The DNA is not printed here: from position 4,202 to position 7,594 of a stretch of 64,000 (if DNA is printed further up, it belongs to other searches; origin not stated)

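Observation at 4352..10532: Three paralogous tail-fibre-like proteins built from a 14-residue (42-bp) tandem repeat '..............'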

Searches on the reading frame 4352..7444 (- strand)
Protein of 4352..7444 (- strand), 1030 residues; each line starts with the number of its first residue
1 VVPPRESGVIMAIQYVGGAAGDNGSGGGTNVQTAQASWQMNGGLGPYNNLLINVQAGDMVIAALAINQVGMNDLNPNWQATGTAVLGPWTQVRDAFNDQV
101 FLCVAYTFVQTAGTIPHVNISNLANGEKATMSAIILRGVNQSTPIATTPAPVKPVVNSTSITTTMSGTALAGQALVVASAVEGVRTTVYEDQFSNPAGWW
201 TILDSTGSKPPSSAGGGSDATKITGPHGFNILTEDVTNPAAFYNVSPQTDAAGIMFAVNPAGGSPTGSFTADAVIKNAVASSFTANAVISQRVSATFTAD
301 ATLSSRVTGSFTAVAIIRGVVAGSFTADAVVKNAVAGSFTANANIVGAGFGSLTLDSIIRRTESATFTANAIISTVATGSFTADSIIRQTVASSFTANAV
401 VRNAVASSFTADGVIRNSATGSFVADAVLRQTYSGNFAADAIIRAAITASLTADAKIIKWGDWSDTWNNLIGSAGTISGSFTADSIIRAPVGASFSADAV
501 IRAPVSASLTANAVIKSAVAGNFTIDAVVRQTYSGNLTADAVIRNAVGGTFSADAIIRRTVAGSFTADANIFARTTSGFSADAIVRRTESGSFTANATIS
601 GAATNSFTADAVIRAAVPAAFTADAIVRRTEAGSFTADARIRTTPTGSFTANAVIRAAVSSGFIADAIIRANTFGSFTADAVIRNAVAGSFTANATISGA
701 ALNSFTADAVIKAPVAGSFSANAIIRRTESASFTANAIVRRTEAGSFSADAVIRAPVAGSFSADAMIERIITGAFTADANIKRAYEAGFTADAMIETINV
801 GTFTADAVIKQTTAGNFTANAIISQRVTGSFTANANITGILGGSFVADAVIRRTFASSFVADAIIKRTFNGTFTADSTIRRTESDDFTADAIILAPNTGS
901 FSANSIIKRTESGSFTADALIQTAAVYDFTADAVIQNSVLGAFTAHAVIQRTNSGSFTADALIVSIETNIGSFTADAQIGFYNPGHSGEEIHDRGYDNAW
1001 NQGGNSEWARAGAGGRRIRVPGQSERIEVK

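Call 5: search_protein_families(library=pfam, proteins=[window:4352-7444:-], max_evalue=0.1)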
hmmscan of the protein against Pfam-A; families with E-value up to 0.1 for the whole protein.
window:4352-7444:- (1030 aa): 3 families
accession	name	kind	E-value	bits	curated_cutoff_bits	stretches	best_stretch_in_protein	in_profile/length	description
PF25409.1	PH_33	-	0.00014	22.2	23.8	0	700-736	8-44/141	Fungal PH-like domain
PF15516.12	BpuSI_N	-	0.00038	21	25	0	528-567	34-73/152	BpuSI N-terminal domain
PF09568.16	RE_MjaI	-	0.065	13.5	22.7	0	852-879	71-97/164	MjaI restriction endonuclease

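Call 6: search_protein_families(library=phrogs, proteins=[window:4352-7444:-], max_evalue=0.01)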
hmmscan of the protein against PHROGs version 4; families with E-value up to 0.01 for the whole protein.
window:4352-7444:- (1030 aa): 0 families

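Call 16: find_homologous_proteins(query=window:4352-7444:-, max_evalue=0.001)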
Query window:4352-7444:- (1030 aa): 173 proteins with E <= 0.001 among 8000 candidates; the best 120 are listed.
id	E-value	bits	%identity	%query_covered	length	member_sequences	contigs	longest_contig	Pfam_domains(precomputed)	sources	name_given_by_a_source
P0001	1.9e-152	527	38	77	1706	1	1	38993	PF13385.14,PF00722.29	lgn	-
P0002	2.7e-150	520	39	61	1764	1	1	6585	PF13385.14,PF02210.32,PF03865.20,PF00054.31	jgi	jgi:hypothetical protein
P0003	1.0e-143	499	34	69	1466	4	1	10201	-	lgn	-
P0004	1.7e-143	498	42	62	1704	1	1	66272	-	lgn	-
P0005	7.0e-139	483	42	57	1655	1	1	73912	PF13385.14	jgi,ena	-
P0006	6.7e-125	436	40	46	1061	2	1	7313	-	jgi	jgi:hypothetical protein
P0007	7.9e-122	426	40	62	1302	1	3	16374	-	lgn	-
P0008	1.2e-120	422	36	64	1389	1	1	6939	-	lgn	-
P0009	8.4e-113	396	41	42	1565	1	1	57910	PF02018.24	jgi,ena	-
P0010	3.8e-112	394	38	47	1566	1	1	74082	-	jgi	-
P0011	4.7e-111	391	39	63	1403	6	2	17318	-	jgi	jgi:hypothetical protein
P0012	2.4e-110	388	42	45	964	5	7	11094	PF13385.14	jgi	jgi:hypothetical protein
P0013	1.8e-109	385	39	60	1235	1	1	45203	-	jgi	-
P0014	1.8e-106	375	33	67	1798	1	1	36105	-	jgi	jgi:pimeloyl-ACP methyl ester carboxylesterase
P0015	1.3e-103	366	29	69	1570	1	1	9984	-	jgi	jgi:hypothetical protein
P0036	6.4e-72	261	46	33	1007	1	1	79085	PF13385.14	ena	-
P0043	7.0e-64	234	40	37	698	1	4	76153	-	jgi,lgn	jgi:hypothetical protein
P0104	1.9e-28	117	41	19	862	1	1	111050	-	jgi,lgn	jgi:hypothetical protein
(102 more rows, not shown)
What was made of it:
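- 4352..7414 (-): P1, the giant repeat protein. It is 1020 aa from the ATG at 7414; the mechanical ORF call starts at GTG 7444 and gives 1030 aa. Homologs in call 16 (173 hits).
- Closest known: Beta-helical phage tailspikes and fibres. Same: Phage structural-operon context and carbohydrate-binding partner domains are also shared (calls 5, 16).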

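Call 18: search_solved_structures(query=window:4352-7444:-, max_evalue=1, show_alignments=2)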
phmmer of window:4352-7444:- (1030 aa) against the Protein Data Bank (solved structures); distinct sequences matched with E-value up to 1: 0.

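Call 19: search_protein_families(library=ncbifam, proteins=[window:4352-7444:-], max_evalue=0.1)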
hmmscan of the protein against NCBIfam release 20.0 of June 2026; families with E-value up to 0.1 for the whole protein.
window:4352-7444:- (1030 aa): 0 families

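Call 28: find_encoding_contigs(protein=window:4352-7444:-, flank=10000, max_places=5)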
Protein window:4352-7444:- (1030 aa): no gene with exactly this product is on record in the collection.
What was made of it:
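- Tried and rejected: The exact-sequence look-up of P1 found it not on record (call 28).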

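Call 34: search_dna_similar(query=window:4352-7444:-, collection=phages, mode=protein, max_rows=25)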
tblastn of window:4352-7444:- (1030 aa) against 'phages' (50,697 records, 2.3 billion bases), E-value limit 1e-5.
No match.

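Call 50: find_related_loci(query=window:4352-7444:-, collection=viral_contigs, flank=10000)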
Query window:4352-7444:- (1030 aa) in viral_contigs; peptide patterns used: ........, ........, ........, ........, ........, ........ (x = any residue, [..] = any of these).
40 stretches matched a pattern, but none encodes a relative of the query by tblastn (E <= 1e-3).
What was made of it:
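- Tried and rejected: With P1 as query it found no viral-contig relative (call 50).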

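Call 55: find_encoding_contigs(protein=P0043, flank=10000, max_places=1)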
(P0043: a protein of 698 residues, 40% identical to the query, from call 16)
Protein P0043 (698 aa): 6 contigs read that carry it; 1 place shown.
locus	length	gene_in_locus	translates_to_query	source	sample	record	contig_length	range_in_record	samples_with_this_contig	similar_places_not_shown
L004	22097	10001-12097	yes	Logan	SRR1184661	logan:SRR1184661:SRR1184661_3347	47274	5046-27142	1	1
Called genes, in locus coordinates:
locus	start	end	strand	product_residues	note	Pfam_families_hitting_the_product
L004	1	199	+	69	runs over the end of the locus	-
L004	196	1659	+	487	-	PF04860:Phage_portal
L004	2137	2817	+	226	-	-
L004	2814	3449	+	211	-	PF00535:Glycos_transf_2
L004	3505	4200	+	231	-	PF00535:Glycos_transf_2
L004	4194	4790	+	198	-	PF13489:Methyltransf_23 (weak), PF08241:Methyltransf_11 (weak)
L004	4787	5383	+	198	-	PF08241:Methyltransf_11 (weak), PF08242:Methyltransf_12 (faint)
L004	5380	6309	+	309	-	PF01370:Epimerase, PF07993:NAD_binding_4 (faint), PF16363:GDP_Man_Dehyd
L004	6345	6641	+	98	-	-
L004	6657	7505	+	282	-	PF00535:Glycos_transf_2 (weak)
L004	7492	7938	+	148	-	-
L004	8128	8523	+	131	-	-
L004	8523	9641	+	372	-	-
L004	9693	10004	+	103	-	-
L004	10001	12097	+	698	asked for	-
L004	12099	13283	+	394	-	-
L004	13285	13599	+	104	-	-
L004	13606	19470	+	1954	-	-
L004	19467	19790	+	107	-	PF10651:BppU_N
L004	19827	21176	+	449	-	PF13524:Glyco_trans_1_2 (faint), PF00534:Glycos_transf_1, PF13692:Glyco_trans_1_4, PF20706:GT4-conflict (weak)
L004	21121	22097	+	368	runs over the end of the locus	PF04586:Peptidase_S78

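Call 56: find_encoding_contigs(protein=P0005, flank=10000, max_places=1)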
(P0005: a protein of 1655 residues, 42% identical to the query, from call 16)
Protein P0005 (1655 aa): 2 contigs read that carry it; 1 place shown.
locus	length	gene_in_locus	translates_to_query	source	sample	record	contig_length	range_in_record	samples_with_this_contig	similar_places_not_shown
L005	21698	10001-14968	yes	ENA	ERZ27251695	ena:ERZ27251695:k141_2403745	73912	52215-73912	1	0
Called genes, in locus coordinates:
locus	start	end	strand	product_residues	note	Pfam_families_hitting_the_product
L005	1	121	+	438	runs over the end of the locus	-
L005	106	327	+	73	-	-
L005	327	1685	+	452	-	PF04860:Phage_portal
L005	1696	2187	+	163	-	-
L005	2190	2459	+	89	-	-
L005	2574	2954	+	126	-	-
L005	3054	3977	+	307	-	PF01073:3Beta_HSD, PF01370:Epimerase, PF02719:Polysacc_synt_2 (weak), PF04321:RmlD_sub_bind (weak), PF16363:GDP_Man_Dehyd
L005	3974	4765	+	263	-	PF01370:Epimerase, PF04321:RmlD_sub_bind (weak), PF07993:NAD_binding_4 (faint), PF02719:Polysacc_synt_2 (weak), PF16363:GDP_Man_Dehyd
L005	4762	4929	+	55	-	-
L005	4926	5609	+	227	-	-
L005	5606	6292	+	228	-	-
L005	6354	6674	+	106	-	-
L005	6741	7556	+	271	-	PF00535:Glycos_transf_2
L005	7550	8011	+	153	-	-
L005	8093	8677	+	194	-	-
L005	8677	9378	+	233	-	-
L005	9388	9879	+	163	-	-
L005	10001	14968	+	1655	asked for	PF13385:Laminin_G_3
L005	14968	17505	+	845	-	-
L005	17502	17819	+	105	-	PF10651:BppU_N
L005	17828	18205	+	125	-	PF00196:GerE, PF08281:Sigma70_r4_2 (faint)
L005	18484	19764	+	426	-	PF13692:Glyco_trans_1_4, PF20706:GT4-conflict, PF13524:Glyco_trans_1_2, PF00534:Glycos_transf_1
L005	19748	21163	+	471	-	PF04586:Peptidase_S78 (weak)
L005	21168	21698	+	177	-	?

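Call 57: find_encoding_contigs(protein=P0004, flank=10000, max_places=1)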
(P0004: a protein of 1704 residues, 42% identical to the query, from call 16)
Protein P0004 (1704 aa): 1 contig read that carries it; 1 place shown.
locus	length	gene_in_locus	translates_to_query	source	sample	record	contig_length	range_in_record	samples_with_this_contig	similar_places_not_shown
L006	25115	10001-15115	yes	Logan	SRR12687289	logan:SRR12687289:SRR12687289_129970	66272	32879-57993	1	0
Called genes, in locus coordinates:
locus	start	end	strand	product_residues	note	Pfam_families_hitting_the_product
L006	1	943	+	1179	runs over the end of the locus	PF10145:PhageMin_Tail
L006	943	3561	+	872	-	PF25788:Ig_Rha78A_N (faint)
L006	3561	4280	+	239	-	-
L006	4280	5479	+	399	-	PF16466:DUF5047 (weak)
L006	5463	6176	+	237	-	-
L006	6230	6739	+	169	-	-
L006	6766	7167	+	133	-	-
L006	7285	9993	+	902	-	-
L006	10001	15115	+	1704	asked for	-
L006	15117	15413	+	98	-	-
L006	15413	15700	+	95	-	-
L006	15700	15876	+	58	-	-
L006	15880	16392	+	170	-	-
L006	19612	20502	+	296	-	PF01510:Amidase_2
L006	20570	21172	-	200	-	PF21448:DNMK (faint)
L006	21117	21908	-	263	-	-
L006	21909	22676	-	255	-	PF04122:CW_binding_2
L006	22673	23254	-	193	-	PF00535:Glycos_transf_2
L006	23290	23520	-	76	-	-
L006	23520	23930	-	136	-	PF09682:Phage_holin_6_1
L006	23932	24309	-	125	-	-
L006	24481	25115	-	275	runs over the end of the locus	PF01807:Zn_ribbon_DnaG, PF13662:Toprim_4 (weak), PF13155:Toprim_2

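Call 60: find_encoding_contigs(protein=P0036, flank=10000, max_places=1)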
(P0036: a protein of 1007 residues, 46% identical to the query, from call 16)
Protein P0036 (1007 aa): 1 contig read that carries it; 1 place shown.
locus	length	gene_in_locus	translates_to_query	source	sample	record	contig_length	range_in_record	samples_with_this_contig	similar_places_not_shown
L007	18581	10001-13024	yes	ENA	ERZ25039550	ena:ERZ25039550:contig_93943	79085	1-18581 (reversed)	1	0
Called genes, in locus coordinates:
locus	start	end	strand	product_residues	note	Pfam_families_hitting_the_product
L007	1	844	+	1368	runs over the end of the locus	PF10145:PhageMin_Tail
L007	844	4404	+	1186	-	PF06848:Disaggr_repeat (weak), PF25788:Ig_Rha78A_N (weak)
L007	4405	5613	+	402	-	-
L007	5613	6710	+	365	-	-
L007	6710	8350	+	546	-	-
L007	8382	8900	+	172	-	-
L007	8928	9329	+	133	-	-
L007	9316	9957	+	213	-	-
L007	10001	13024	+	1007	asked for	PF13385:Laminin_G_3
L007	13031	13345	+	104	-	-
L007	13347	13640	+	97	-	-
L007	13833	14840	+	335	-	-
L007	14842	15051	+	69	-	-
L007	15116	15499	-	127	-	PF25682:Phage_VG64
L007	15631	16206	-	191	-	PF13238:AAA_18, PF21448:DNMK (weak)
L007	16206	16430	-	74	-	-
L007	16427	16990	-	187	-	-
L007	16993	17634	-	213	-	PF00535:Glycos_transf_2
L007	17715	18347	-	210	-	-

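Call 61: find_encoding_contigs(protein=P0104, flank=10000, max_places=1)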
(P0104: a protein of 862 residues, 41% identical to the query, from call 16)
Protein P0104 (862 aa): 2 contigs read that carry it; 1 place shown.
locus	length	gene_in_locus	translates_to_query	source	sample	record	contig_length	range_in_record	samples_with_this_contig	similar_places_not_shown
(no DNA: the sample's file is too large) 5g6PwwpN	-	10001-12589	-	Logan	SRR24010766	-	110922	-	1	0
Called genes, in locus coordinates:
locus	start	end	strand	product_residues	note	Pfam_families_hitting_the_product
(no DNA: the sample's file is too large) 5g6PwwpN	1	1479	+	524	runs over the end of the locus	PF24517:CBM96 (weak), PF25788:Ig_Rha78A_N (weak)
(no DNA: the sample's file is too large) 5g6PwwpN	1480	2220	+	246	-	PF16466:DUF5047 (weak)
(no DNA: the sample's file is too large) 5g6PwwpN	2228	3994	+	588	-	-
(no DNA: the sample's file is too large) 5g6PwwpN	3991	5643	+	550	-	PF26209:Phage_phiTE_241_C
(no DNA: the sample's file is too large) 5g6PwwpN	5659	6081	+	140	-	-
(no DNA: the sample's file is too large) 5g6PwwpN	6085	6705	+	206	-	-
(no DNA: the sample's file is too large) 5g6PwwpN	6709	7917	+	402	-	PF15892:BNR_4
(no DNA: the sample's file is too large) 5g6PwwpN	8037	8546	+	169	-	-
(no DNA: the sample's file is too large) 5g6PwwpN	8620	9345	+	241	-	-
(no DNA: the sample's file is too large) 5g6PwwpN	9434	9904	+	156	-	-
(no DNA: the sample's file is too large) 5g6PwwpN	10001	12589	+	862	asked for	-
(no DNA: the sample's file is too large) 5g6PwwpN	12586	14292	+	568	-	-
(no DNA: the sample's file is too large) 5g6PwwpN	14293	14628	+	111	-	-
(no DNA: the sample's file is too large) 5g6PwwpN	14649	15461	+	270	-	-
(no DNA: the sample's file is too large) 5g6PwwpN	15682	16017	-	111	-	-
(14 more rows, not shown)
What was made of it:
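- L006, L007 and the P0104 contig have the same arrangement (calls 57, 60, 61).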

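Call 84: search_protein_families(library=pfam, proteins=[L006:15117-15413:+, L007:13031-13345:+, L004:19467-19790:+, L005:17502-17819:+], max_evalue=1)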
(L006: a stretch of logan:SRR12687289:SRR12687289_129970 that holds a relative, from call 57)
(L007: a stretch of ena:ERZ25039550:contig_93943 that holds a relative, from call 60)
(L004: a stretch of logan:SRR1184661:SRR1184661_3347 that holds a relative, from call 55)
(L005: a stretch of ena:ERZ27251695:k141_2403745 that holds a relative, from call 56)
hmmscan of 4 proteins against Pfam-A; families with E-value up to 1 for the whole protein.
L006:15117-15413:+ (98 aa): 0 families

L007:13031-13345:+ (104 aa): 0 families

L004:19467-19790:+ (107 aa): 2 families
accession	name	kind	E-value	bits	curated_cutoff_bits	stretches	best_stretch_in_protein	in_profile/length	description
PF10651.15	BppU_N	-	7.1e-08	32.7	23.1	1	30-105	44-116/142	BppU N-terminal domain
PF16082.10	Phage_holin_2_4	-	0.092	13.2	30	1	27-55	40-68/77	Bacteriophage holin family, superfamily II-like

L005:17502-17819:+ (105 aa): 4 families
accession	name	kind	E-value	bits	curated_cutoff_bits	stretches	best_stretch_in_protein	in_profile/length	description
PF10651.15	BppU_N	-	1.1e-07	32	23.1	1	4-101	22-114/142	BppU N-terminal domain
PF08428.16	Rib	-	0.0014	19.7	27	1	63-101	36-75/76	Rib domain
PF18957.6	RibLong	-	0.026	15.8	27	1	39-100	30-92/93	Long Rib domain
PF16403.11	Bact_surface_Ig-like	-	0.053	14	27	1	38-100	8-71/71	Bacterial surface protein, Ig-like domain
